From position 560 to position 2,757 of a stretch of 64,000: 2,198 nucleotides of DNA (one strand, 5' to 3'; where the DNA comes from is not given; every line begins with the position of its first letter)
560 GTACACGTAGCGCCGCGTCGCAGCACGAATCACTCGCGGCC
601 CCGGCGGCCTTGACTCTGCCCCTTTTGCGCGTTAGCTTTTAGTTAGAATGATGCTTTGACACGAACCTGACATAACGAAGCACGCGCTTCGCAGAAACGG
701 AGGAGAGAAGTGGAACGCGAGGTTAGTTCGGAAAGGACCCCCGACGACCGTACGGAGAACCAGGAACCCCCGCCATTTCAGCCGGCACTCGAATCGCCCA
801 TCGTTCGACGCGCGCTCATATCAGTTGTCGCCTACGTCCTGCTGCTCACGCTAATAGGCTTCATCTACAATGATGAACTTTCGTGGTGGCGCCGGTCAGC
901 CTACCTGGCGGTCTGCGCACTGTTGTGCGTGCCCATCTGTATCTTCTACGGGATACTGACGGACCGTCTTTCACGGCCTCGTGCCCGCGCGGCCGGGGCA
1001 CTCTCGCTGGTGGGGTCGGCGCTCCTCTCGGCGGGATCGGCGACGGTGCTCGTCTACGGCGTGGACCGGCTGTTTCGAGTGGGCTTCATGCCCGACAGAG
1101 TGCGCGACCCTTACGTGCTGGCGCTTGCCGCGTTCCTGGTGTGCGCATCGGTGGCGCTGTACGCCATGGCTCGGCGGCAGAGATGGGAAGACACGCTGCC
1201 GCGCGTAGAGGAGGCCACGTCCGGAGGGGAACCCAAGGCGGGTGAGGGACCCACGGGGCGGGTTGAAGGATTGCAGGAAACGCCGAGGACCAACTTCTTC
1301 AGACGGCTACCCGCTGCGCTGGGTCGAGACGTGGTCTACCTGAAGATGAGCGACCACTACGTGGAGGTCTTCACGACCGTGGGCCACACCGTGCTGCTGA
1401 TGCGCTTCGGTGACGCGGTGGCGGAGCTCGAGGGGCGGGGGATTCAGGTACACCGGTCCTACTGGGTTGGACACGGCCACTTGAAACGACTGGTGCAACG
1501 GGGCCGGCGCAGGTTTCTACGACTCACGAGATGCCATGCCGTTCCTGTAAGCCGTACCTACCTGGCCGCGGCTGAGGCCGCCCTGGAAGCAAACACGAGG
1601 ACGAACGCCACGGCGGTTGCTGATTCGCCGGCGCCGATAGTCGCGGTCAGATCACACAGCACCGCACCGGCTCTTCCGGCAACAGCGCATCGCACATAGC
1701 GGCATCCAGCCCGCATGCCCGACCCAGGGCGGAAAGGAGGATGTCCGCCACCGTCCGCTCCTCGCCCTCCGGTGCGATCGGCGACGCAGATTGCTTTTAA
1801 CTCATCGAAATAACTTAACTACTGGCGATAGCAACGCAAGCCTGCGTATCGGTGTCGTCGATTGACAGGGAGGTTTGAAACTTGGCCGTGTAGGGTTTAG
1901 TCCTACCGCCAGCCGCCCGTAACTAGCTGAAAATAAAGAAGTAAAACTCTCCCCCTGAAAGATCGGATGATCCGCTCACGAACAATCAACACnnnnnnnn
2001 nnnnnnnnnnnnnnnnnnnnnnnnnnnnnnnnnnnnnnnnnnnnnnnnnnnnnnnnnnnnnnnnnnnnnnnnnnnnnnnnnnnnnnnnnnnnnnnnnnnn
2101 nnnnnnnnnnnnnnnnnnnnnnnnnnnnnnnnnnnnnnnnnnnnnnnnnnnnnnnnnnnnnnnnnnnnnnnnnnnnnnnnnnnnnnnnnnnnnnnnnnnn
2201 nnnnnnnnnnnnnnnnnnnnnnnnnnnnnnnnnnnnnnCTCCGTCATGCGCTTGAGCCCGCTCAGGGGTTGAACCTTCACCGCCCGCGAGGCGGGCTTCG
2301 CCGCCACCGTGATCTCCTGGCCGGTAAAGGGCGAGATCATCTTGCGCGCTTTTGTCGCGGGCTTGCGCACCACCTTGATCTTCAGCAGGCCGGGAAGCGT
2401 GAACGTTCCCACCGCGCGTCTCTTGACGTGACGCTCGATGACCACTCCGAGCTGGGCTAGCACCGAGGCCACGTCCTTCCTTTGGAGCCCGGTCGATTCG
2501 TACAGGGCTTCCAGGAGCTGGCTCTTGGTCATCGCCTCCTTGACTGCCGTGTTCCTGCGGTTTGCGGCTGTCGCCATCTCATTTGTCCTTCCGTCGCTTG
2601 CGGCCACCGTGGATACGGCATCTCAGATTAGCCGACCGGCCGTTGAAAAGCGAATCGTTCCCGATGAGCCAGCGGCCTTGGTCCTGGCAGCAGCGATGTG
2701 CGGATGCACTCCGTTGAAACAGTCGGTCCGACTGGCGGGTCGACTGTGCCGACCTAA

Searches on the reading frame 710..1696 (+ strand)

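Call 21: search_protein_families(library=pfam, proteins=[window:710-1696:+], max_evalue=0.001)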
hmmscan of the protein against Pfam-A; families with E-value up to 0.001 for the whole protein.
window:710-1696:+ (329 aa): 2 families
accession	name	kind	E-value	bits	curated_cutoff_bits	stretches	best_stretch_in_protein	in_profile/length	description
PF04397.21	LytTR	-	2.7e-10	40.8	22.6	1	206-292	9-97/98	LytTr DNA-binding domain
PF07690.21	MFS_1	-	0.00011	21.7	33.4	1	19-112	188-291/347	Major Facilitator Superfamily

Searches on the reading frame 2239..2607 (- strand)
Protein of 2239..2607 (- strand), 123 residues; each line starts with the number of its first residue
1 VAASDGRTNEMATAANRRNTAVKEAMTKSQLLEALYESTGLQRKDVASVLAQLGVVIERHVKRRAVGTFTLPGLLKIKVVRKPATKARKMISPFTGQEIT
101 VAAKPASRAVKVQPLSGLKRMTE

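Call 24: search_protein_families(library=pfam, proteins=[window:2239-2607:-], max_evalue=0.001)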
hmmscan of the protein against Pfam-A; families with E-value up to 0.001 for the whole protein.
window:2239-2607:- (123 aa): 1 family
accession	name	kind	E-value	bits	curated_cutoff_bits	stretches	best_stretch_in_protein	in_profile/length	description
PF00216.26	Bac_DNA_binding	-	2.2e-13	50.7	22.4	1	26-120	1-87/90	Bacterial DNA-binding protein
